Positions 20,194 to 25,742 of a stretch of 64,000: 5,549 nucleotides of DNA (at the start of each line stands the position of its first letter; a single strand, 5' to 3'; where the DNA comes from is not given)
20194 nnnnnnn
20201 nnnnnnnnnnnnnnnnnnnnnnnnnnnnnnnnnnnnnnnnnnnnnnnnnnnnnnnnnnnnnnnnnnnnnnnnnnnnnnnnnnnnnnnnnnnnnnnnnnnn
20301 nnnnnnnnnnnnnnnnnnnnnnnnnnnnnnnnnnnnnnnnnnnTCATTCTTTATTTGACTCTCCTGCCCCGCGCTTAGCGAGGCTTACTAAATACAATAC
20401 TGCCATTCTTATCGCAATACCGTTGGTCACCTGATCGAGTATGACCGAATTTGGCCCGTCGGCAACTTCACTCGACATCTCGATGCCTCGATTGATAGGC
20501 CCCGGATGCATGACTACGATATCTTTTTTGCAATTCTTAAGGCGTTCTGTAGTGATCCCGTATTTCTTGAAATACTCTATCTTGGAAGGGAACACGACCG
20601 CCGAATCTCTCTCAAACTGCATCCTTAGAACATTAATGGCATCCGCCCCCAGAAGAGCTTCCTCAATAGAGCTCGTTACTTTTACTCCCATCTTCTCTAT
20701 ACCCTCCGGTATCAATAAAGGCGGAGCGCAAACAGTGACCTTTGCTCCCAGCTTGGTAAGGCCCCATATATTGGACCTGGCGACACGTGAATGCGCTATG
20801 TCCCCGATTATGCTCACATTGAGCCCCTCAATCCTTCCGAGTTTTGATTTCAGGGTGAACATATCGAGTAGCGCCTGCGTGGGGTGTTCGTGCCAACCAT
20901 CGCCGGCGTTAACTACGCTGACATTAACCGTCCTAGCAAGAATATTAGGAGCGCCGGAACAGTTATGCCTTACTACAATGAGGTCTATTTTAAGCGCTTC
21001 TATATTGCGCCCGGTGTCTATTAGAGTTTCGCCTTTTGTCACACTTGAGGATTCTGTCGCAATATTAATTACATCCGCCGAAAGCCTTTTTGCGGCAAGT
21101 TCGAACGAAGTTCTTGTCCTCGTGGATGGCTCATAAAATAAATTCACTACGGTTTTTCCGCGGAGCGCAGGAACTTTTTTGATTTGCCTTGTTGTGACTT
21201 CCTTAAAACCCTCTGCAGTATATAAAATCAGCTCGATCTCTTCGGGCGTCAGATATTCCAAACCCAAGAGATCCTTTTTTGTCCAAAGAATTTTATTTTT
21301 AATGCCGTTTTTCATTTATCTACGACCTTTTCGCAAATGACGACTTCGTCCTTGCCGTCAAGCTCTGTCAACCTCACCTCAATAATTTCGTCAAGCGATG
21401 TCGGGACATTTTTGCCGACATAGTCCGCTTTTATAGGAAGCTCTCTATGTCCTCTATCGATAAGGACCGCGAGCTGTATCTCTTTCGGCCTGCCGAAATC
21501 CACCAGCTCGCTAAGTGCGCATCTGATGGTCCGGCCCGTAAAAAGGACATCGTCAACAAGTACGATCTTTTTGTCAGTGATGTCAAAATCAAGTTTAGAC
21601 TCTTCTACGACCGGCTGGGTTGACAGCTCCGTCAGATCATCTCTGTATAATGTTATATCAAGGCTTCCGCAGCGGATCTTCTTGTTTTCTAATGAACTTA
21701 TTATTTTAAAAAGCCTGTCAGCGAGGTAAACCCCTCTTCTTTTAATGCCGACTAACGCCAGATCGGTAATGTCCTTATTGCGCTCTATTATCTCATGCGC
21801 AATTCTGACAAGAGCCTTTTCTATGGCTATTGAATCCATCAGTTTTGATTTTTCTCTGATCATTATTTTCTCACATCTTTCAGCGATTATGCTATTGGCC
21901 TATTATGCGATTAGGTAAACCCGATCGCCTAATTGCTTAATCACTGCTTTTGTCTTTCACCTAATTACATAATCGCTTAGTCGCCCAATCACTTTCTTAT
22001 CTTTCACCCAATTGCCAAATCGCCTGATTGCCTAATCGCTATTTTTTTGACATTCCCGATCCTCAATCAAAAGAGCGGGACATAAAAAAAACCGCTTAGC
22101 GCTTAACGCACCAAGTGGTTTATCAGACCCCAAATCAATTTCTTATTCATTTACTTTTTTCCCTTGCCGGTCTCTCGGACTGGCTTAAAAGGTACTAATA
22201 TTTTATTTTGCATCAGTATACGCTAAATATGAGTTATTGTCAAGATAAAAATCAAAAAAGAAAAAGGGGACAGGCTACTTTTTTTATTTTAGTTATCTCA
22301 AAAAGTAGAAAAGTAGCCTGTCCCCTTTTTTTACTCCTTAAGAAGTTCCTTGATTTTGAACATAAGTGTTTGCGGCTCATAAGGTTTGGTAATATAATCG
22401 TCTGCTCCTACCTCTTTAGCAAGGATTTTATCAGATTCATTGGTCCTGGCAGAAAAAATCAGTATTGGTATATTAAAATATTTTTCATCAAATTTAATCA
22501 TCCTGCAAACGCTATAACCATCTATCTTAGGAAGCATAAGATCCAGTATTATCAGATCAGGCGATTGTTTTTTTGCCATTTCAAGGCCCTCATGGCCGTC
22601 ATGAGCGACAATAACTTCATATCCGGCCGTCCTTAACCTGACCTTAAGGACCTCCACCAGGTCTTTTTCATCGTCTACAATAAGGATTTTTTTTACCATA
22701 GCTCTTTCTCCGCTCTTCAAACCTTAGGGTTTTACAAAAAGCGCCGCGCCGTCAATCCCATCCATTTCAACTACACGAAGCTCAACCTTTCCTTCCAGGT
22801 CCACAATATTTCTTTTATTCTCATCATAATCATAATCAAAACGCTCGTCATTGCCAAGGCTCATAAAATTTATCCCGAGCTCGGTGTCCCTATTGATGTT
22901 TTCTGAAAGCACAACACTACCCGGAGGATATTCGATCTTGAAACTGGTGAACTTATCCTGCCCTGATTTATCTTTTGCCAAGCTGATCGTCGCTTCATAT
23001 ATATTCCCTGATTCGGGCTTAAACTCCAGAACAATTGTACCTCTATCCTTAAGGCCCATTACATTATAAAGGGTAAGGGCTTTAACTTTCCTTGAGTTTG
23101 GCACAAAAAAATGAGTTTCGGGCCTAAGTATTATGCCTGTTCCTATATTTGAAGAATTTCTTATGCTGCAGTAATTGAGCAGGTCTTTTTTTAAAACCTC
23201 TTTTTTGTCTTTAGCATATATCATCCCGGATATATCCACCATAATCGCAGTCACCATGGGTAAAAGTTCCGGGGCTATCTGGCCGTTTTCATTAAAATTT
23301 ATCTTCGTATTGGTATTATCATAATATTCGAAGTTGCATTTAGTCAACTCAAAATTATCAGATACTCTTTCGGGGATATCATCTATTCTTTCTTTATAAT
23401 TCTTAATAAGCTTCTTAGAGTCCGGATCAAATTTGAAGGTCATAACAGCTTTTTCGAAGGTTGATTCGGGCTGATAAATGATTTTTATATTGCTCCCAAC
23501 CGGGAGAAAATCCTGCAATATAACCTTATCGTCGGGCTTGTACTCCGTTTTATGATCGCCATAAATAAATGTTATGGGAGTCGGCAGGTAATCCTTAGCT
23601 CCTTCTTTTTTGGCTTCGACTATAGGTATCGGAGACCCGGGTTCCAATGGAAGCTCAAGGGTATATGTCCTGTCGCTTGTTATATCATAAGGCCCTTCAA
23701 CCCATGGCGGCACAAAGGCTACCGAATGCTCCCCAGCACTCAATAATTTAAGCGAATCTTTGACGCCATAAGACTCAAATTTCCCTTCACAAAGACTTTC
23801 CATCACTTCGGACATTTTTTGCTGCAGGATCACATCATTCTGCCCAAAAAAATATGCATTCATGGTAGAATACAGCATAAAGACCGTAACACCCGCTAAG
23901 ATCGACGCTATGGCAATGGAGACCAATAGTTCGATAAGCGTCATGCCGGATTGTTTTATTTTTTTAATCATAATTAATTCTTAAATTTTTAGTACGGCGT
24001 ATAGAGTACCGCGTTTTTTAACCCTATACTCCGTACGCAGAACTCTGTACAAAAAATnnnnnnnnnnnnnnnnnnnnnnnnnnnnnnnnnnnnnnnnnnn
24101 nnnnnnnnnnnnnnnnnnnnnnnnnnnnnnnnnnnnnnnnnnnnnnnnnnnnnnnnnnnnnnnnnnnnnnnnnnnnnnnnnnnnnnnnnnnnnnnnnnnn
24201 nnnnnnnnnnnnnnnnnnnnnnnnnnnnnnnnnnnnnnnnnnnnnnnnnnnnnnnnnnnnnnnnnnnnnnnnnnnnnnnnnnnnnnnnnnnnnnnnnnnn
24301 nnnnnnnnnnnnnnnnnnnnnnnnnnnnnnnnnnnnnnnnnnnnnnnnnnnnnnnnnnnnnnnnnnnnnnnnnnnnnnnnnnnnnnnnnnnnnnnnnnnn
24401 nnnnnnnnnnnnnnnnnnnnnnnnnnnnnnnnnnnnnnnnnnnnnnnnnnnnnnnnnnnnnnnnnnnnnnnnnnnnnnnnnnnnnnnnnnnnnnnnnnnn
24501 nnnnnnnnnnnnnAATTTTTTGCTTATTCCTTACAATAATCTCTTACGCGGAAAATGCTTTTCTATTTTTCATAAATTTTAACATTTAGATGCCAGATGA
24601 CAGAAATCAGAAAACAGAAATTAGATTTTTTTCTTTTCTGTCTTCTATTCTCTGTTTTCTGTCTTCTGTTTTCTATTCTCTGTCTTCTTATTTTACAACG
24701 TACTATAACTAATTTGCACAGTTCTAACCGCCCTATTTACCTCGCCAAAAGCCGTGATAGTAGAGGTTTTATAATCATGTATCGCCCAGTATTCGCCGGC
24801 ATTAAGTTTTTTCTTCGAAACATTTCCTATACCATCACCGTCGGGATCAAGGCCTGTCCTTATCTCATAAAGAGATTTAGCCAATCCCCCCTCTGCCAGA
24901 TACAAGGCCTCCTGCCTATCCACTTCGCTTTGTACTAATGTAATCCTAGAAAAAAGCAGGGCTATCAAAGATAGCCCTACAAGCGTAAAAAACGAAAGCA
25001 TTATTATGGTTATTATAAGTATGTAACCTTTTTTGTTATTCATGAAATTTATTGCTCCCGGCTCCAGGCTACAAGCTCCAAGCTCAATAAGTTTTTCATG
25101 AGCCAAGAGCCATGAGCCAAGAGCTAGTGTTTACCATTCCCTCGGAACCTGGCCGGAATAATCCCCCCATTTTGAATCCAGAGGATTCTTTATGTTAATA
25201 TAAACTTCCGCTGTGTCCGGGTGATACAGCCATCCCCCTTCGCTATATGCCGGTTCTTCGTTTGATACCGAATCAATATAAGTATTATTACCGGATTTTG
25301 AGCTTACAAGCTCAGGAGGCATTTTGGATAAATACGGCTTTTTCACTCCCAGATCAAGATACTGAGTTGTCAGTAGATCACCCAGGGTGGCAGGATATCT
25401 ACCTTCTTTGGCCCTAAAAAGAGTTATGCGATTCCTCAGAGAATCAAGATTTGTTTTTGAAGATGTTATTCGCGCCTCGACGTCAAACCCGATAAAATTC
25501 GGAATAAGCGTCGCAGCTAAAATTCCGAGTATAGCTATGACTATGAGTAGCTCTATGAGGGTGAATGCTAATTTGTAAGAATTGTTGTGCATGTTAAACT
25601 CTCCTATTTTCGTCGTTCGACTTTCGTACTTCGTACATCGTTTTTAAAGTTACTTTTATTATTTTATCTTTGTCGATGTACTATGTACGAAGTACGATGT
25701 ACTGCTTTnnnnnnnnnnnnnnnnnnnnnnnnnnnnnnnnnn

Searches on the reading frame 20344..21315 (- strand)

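Call 11: search_protein_families(library=pfam, proteins=[window:20344-21315:-], max_evalue=0.001)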
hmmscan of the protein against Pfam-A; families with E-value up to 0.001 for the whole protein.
window:20344-21315:- (323 aa): 2 families
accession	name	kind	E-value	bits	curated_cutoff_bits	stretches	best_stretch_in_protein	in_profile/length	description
PF02729.26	OTCace_N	-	1.4e-44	152.2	29.9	1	14-156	1-147/148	Aspartate/ornithine carbamoyltransferase, carbamoyl-P binding domain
PF00185.30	OTCace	-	6.3e-29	101.5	29.4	1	163-309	1-156/157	Aspartate/ornithine carbamoyltransferase, Asp/Orn binding domain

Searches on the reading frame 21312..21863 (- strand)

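Call 11: search_protein_families(library=pfam, proteins=[window:21312-21863:-], max_evalue=0.001)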
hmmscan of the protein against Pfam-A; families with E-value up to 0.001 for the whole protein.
window:21312-21863:- (183 aa): 3 families
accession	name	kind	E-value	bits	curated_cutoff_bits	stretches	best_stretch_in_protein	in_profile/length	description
PF00156.33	Pribosyltran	-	8.3e-24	84.1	26.3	1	11-154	8-144/158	Phosphoribosyl transferase domain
PF14681.12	UPRTase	-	2.1e-06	27.8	27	1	31-135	64-159/206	Uracil phosphoribosyltransferase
PF24390.1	PRTase-CE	-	0.00026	21.4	27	1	88-131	102-140/253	PRTase-CE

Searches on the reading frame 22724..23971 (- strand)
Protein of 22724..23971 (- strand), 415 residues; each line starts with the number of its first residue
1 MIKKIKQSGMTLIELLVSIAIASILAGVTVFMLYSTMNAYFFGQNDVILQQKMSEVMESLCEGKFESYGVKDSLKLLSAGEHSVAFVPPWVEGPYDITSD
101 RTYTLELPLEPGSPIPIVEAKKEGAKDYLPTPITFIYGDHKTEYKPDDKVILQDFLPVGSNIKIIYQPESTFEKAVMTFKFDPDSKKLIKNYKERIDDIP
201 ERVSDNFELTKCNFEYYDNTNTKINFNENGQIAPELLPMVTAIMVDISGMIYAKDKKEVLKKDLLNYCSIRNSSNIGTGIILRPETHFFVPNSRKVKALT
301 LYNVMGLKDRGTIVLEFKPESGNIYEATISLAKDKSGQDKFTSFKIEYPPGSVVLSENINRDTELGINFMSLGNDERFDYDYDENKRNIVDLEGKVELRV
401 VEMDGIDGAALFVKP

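Call 11: search_protein_families(library=pfam, proteins=[window:22724-23971:-], max_evalue=0.001)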
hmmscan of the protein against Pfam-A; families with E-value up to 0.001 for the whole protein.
window:22724-23971:- (415 aa): 1 family
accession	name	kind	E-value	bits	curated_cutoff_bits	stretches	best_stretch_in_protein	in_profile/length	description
PF07963.17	N_methyl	-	2.2e-07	30.6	21.2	1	6-28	3-25/27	Prokaryotic N-terminal methylation motif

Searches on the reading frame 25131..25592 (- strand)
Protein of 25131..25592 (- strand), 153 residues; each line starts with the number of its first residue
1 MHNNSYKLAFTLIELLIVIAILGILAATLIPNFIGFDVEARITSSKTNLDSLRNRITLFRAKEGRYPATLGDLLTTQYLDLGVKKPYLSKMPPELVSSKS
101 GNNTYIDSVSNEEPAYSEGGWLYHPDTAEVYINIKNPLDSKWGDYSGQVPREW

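Call 5: search_protein_families(library=pfam, proteins=[window:25131-25592:-], max_evalue=0.01)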
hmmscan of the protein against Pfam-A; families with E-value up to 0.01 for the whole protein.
window:25131-25592:- (153 aa): 2 families
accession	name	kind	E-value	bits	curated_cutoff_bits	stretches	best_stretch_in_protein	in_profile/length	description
PF07963.17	N_methyl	-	3.4e-07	30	21.2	1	9-29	6-26/27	Prokaryotic N-terminal methylation motif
PF08334.16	T2SSG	-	0.0074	16.8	21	0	38-92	7-66/108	Type II secretion system (T2SS), protein G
